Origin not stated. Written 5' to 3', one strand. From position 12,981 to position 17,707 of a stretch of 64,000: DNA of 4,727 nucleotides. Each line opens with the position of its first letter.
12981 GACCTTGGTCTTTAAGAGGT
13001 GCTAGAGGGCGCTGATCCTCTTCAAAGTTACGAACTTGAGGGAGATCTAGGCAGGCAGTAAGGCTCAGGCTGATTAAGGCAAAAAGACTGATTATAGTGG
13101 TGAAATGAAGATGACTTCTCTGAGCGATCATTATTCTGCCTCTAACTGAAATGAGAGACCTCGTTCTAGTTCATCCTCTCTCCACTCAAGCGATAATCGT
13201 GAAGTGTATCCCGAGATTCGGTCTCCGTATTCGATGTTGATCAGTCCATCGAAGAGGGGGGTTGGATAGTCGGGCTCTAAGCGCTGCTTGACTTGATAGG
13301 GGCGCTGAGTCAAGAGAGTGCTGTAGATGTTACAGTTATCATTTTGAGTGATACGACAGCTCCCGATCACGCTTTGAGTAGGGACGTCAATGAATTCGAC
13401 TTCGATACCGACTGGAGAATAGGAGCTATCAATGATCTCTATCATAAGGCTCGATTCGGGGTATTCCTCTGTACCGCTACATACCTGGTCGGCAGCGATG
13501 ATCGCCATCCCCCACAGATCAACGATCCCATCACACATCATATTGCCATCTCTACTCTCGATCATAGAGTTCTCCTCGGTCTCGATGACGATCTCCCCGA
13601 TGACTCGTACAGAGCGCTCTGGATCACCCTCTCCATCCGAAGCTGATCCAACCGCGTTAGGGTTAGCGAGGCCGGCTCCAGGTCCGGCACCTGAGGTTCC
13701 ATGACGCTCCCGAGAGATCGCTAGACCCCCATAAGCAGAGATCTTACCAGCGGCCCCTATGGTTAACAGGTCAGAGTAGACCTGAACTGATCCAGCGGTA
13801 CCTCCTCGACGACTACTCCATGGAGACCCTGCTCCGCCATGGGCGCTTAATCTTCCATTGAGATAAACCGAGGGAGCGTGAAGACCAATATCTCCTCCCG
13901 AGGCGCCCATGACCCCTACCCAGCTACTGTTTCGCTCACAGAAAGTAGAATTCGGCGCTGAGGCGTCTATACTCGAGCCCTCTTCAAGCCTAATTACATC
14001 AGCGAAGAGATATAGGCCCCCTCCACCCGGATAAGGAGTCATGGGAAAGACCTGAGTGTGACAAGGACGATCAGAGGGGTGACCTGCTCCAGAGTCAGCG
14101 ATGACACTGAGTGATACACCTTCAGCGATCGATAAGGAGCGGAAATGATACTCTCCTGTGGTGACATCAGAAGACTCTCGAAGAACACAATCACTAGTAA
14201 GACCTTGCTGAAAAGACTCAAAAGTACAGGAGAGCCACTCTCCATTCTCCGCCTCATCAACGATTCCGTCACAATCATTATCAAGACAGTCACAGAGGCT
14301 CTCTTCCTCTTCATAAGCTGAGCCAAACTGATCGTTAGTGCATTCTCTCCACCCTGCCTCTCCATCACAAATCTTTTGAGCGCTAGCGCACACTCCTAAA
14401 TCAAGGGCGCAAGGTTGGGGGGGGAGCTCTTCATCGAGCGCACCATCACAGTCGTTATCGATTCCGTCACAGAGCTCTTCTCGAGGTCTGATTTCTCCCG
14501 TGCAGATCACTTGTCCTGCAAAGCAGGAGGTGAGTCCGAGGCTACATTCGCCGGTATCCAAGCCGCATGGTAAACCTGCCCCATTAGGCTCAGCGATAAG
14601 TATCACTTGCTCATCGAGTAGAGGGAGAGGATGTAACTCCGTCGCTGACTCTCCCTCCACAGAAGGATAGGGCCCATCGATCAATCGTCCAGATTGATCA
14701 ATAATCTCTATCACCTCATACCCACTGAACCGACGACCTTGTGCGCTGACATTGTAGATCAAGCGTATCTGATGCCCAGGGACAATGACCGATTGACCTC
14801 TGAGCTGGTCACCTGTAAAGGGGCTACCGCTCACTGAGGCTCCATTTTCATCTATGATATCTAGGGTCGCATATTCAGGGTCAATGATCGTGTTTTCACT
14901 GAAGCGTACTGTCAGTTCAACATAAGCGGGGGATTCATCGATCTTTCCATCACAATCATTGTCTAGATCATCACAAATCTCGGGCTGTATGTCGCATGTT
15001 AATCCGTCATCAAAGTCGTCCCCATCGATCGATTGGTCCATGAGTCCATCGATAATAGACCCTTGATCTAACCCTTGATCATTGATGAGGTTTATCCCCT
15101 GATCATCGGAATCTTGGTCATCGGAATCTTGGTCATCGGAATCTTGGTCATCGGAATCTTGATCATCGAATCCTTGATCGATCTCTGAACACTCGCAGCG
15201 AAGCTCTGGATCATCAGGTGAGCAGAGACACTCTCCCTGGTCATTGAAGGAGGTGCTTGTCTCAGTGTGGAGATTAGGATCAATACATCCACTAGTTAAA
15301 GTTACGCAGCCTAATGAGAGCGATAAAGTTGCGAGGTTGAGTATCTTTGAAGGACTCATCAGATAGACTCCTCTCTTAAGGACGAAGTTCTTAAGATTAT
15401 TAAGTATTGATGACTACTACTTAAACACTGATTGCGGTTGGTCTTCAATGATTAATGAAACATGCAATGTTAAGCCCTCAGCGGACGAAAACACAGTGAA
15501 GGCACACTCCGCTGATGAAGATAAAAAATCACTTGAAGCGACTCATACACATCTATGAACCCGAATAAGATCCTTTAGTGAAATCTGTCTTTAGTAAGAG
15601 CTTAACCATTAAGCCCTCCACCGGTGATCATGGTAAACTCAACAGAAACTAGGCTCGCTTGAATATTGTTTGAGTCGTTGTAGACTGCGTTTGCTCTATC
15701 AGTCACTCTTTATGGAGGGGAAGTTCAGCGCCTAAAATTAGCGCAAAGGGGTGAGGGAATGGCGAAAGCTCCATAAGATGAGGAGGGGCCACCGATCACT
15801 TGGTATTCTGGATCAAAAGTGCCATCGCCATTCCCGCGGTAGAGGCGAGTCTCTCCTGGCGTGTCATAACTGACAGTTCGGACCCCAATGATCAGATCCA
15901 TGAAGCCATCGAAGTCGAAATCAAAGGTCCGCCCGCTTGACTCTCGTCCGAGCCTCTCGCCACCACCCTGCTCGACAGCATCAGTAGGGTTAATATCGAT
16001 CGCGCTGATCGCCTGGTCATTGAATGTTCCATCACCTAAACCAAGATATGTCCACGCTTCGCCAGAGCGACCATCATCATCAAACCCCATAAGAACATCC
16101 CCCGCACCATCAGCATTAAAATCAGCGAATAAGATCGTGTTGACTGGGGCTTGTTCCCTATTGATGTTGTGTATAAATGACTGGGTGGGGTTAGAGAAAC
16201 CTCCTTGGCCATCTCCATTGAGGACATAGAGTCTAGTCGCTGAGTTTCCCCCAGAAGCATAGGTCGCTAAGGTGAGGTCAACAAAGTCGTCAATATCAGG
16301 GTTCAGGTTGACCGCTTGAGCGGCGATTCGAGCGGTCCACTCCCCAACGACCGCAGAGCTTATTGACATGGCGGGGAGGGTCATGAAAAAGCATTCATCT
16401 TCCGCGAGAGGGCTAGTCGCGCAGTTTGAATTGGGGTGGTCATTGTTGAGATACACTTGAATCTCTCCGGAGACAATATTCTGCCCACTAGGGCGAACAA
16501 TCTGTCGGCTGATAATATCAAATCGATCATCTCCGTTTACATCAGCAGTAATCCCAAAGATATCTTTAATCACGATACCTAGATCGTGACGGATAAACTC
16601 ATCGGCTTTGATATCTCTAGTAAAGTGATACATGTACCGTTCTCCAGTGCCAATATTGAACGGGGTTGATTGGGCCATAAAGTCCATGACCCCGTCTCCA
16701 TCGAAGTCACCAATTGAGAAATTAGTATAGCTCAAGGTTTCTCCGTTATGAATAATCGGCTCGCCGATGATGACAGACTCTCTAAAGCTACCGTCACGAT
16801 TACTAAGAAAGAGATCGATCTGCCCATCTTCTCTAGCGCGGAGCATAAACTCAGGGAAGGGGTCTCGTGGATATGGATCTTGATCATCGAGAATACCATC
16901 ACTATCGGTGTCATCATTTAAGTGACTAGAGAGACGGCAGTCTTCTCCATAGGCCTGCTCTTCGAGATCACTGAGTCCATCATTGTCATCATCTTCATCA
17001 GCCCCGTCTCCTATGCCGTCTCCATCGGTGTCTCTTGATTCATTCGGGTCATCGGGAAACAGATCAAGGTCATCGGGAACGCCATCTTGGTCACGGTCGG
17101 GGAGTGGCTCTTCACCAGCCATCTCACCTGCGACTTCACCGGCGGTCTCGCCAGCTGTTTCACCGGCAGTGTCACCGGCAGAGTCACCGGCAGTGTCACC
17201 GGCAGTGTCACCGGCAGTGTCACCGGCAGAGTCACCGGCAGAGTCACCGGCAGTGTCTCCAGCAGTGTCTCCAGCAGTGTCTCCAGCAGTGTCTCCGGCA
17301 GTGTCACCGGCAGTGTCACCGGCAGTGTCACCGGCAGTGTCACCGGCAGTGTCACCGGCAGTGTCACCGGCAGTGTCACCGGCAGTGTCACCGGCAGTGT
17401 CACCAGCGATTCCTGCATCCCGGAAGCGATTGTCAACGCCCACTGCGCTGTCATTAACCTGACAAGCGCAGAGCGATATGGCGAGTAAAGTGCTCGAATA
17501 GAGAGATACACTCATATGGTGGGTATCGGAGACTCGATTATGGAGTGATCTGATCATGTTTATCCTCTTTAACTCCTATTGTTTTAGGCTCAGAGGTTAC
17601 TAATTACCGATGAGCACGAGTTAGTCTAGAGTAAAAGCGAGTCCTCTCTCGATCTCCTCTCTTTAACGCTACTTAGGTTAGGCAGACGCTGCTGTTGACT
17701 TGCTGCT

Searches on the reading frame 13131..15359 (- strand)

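Call 37: search_protein_families(library=pfam, proteins=[window:13131-15359:-])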
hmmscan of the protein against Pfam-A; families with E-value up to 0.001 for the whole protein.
window:13131-15359:- (742 aa): 1 family
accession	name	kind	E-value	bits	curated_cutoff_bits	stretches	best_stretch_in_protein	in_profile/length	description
PF11617.13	Cu-binding_MopE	-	1.5e-11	44.7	27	2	294-310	14-30/30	Putative metal-binding motif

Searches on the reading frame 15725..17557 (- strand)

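Call 38: search_protein_families(library=pfam, proteins=[window:15725-17557:-])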
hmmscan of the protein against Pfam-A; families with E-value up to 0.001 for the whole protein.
window:15725-17557:- (610 aa): 1 family
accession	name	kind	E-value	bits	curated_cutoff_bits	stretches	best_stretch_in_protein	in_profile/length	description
PF13517.12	FG-GAP_3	-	1.9e-13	51.2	26.9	3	238-294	11-60/61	FG-GAP-like repeat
